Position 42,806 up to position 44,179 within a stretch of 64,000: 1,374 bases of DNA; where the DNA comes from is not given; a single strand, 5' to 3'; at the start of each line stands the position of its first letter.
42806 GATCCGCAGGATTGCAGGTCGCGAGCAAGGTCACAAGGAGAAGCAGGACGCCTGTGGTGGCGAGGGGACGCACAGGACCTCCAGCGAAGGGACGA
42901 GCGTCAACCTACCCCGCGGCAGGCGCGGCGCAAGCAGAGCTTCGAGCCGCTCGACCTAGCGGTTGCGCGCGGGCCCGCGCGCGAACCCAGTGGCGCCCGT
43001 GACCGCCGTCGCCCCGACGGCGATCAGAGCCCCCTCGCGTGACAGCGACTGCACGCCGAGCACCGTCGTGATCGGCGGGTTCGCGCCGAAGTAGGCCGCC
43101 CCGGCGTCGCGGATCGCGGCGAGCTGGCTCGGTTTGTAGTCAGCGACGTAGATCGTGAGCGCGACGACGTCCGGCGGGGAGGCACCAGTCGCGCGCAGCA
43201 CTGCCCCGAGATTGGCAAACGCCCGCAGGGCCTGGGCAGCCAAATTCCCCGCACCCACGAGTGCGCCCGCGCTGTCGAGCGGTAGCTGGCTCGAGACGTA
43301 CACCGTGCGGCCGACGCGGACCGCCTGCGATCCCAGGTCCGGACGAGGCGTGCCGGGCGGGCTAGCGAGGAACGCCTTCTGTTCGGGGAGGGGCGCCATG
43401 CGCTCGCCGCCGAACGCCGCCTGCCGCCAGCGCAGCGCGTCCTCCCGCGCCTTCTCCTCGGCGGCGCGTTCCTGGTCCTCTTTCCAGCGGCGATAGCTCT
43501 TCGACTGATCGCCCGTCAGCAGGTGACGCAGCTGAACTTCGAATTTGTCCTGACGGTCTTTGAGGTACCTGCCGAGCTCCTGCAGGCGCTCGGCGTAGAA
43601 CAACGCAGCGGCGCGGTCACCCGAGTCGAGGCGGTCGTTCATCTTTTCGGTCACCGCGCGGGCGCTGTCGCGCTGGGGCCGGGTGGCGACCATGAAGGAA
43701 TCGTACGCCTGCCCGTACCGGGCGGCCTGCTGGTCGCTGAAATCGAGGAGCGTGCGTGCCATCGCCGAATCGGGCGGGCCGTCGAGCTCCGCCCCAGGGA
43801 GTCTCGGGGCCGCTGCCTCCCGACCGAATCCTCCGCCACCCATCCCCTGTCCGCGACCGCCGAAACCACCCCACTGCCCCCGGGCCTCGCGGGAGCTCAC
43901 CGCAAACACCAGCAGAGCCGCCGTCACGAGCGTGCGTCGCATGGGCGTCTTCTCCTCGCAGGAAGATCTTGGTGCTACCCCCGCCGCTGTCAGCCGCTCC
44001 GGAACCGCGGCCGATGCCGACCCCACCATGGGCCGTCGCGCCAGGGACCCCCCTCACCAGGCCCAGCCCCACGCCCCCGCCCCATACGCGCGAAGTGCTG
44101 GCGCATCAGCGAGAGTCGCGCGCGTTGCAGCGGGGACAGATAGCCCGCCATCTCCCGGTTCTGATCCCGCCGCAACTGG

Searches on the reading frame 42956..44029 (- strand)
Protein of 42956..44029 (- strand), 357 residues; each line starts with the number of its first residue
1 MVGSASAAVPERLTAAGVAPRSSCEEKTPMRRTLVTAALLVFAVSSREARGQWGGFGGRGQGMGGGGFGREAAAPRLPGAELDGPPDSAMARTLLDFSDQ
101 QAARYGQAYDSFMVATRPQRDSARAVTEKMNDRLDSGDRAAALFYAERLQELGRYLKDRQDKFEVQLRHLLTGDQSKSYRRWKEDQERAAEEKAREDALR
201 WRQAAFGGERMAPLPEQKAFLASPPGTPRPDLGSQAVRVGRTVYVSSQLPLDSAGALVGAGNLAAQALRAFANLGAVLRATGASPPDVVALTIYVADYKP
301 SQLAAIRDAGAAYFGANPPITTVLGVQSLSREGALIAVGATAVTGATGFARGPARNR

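Call 62: search_protein_families(library=pfam, proteins=[window:42956-44029:-], max_evalue=0.0001)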
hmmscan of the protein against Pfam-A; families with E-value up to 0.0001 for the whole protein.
window:42956-44029:- (357 aa): 1 family
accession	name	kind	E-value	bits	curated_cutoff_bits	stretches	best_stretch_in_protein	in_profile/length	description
PF01042.26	Ribonuc_L-PSP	-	3.7e-18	66.1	27.3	1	234-343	12-120/121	Endoribonuclease L-PSP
